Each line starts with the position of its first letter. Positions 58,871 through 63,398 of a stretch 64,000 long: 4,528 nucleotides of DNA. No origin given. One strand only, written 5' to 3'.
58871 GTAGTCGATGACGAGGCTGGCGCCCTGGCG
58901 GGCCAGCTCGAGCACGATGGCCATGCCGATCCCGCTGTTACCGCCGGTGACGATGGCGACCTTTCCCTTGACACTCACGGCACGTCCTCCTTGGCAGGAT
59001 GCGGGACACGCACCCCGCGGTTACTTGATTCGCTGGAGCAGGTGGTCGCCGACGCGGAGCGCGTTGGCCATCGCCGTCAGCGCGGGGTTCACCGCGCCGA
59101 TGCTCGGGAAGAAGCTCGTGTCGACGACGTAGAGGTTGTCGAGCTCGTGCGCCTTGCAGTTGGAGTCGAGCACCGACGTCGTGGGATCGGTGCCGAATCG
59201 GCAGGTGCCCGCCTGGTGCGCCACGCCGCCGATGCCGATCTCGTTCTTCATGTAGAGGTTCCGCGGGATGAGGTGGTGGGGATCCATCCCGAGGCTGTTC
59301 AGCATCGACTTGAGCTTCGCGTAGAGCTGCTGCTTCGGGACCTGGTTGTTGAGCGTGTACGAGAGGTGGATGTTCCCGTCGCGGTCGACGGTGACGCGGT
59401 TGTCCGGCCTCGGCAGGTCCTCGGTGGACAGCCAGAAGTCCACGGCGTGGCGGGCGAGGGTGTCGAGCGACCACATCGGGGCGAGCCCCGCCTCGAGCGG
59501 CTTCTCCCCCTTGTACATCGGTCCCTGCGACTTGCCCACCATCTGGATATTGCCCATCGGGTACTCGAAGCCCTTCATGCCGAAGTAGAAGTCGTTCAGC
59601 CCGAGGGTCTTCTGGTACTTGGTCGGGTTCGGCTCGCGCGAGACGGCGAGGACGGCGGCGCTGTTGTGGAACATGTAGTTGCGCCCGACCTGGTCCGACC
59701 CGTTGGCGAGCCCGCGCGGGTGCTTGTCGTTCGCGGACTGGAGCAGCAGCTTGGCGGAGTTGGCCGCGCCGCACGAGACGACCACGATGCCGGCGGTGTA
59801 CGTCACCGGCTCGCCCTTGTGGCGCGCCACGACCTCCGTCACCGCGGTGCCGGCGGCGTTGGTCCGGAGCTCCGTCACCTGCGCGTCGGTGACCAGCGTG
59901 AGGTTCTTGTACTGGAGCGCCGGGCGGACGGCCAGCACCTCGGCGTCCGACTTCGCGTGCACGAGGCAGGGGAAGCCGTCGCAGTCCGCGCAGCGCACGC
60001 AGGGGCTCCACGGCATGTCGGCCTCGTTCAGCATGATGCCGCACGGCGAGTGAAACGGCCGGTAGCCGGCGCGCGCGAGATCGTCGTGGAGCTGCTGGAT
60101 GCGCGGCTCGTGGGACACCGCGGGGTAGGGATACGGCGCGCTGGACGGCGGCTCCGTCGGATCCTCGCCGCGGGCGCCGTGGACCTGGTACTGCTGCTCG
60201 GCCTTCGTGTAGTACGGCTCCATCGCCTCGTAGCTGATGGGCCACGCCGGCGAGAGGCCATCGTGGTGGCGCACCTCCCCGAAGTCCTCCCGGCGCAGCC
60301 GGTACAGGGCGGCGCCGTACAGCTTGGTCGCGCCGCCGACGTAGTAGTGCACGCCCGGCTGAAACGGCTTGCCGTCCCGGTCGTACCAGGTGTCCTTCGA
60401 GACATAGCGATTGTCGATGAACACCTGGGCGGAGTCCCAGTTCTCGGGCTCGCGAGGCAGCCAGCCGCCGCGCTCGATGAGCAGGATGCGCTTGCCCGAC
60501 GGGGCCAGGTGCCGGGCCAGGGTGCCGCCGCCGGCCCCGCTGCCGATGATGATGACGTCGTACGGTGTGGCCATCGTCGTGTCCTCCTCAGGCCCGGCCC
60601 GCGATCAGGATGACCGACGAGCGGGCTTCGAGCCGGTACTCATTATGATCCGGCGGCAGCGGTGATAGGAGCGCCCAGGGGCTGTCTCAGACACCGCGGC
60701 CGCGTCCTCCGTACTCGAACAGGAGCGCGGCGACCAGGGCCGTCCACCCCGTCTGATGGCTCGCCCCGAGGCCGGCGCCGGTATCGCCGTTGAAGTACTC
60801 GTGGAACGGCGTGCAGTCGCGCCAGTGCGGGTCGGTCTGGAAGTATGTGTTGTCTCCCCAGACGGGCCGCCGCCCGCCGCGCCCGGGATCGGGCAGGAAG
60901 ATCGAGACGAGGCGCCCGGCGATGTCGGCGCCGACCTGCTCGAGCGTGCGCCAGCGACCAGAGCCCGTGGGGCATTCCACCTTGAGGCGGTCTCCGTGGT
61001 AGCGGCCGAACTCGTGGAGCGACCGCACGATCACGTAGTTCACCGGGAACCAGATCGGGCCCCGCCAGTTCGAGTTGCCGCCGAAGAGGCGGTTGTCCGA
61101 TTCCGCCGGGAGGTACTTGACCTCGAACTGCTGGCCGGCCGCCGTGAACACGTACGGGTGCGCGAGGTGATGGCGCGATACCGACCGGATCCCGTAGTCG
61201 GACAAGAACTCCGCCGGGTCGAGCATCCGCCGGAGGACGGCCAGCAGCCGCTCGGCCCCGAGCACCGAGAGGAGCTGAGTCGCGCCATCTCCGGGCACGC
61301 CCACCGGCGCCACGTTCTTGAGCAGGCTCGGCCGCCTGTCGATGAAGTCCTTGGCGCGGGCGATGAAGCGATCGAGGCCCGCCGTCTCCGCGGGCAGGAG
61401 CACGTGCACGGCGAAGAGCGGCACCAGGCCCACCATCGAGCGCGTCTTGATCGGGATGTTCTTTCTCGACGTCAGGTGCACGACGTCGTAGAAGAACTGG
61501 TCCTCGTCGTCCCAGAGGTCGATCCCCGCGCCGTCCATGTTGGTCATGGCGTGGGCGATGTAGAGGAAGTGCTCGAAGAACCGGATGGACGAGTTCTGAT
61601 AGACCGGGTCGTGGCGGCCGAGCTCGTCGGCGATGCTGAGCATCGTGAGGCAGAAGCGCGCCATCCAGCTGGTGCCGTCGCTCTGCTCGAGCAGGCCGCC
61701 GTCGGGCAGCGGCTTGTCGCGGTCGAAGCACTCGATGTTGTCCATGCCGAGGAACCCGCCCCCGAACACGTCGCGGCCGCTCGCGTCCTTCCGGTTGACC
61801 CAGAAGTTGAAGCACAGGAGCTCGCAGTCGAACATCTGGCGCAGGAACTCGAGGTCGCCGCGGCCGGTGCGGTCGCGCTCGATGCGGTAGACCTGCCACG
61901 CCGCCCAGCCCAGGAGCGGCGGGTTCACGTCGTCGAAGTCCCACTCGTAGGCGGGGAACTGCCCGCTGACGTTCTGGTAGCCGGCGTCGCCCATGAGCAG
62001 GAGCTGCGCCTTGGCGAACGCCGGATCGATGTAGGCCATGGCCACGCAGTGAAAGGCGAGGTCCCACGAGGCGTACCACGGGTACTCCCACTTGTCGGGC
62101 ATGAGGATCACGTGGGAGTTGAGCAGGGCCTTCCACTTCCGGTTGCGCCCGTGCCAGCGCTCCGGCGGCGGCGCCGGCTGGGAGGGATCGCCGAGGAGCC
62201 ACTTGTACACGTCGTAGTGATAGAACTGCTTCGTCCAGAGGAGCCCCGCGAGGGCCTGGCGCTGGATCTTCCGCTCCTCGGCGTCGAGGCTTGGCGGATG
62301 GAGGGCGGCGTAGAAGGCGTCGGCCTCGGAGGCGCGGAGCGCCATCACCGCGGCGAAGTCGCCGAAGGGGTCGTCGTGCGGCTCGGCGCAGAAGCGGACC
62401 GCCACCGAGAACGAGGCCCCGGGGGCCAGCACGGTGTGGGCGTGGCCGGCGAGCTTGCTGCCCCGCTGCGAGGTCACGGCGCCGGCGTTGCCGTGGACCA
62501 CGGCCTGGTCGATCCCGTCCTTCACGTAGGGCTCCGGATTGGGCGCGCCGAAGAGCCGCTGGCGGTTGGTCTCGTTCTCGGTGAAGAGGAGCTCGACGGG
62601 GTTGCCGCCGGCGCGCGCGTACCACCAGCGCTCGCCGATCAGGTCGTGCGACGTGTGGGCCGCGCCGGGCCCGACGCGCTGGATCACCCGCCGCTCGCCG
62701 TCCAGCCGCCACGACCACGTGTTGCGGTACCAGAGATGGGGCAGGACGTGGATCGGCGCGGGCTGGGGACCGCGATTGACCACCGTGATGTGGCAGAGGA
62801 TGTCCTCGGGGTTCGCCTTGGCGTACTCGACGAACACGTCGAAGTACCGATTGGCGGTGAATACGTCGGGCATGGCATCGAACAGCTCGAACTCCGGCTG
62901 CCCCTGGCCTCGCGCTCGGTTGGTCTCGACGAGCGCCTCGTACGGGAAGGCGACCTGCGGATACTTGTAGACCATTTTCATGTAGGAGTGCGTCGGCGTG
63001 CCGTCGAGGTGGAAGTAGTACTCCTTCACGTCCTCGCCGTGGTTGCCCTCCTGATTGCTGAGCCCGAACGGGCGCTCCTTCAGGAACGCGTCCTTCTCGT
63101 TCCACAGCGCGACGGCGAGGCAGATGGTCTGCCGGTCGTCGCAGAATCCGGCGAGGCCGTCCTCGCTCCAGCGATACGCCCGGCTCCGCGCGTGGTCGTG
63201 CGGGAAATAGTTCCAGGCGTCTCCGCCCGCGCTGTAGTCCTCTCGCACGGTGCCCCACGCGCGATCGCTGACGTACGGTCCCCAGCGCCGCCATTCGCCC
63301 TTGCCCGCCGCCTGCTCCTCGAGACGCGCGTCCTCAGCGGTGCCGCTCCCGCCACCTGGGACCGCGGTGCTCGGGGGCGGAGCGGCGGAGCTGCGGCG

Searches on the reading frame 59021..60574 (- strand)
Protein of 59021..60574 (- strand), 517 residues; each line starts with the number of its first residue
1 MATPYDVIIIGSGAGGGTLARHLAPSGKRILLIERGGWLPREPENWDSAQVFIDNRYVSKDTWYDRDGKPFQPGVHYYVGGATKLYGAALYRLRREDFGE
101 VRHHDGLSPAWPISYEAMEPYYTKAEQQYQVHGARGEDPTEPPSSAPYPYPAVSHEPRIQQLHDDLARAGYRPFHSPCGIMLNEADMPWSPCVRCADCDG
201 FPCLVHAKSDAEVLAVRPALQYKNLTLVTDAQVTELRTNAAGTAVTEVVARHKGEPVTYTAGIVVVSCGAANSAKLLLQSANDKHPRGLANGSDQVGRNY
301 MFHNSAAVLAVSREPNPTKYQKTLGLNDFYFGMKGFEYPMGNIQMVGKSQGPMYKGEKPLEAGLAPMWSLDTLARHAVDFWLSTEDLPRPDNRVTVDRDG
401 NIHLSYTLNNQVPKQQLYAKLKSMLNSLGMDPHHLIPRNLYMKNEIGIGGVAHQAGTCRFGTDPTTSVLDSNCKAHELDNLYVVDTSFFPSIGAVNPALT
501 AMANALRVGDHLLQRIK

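Call 36: search_protein_families(library=pfam, proteins=[window:59021-60574:-], max_evalue=0.001)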
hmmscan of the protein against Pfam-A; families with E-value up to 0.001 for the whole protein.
window:59021-60574:- (517 aa): 7 families
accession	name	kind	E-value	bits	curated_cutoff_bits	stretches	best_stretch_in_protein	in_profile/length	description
PF05199.19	GMC_oxred_C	-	2.2e-20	74.1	24.6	1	450-505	84-139/139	GMC oxidoreductase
PF00732.25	GMC_oxred_N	-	5.8e-10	39.8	23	1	188-303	111-216/218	GMC oxidoreductase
PF01266.30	DAO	-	2.3e-07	31.1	27.9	1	6-39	1-34/353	FAD dependent oxidoreductase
PF07992.20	Pyr_redox_2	-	2.1e-06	27.8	26.1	0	5-38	1-34/291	Pyridine nucleotide-disulphide oxidoreductase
PF00890.30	FAD_binding_2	-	4.9e-05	23.1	20.4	0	6-36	1-31/414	FAD binding domain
PF12831.13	FAD_oxidored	-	5.5e-05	23.1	27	0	6-39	1-34/416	FAD dependent oxidoreductase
PF13450.12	NAD_binding_8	-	0.00036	21.2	21.9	0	9-36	1-28/68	NAD(P)-binding Rossmann-like domain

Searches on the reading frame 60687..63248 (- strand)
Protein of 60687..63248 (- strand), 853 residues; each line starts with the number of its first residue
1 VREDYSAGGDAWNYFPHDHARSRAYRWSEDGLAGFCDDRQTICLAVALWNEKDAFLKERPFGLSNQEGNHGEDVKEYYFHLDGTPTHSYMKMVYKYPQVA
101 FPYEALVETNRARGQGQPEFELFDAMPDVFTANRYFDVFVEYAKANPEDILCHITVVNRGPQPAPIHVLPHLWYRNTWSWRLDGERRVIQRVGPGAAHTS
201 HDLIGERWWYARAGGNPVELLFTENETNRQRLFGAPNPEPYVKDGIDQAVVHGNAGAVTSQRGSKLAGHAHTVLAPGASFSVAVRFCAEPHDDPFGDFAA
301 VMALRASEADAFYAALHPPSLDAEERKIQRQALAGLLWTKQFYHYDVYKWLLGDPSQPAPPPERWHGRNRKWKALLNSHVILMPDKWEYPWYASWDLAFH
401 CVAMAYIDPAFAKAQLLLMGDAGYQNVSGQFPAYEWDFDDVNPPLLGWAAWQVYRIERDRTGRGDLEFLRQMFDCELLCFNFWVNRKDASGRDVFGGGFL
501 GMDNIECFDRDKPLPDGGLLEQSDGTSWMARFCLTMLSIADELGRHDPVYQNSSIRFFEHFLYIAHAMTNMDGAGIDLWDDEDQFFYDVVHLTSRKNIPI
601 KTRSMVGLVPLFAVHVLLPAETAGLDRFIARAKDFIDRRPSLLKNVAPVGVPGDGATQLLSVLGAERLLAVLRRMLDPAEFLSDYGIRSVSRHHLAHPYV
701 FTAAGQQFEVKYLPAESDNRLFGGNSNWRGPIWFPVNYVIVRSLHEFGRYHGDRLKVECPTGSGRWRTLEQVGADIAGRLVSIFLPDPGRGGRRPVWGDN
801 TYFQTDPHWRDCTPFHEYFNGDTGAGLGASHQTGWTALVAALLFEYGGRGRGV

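Call 36: search_protein_families(library=pfam, proteins=[window:60687-63248:-], max_evalue=0.001)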
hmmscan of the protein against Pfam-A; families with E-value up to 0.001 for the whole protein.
window:60687-63248:- (853 aa): 2 families
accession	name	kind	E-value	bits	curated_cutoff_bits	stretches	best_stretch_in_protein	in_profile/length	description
PF22422.2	MGH1-like_GH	-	1.8e-19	70.9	27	2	389-633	1-268/356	Mannosylglycerate hydrolase MGH1-like glycoside hydrolase domain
PF03200.22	Glyco_hydro_63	-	1.7e-10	40.8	22.4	1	659-753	358-432/492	Glycosyl hydrolase family 63 C-terminal domain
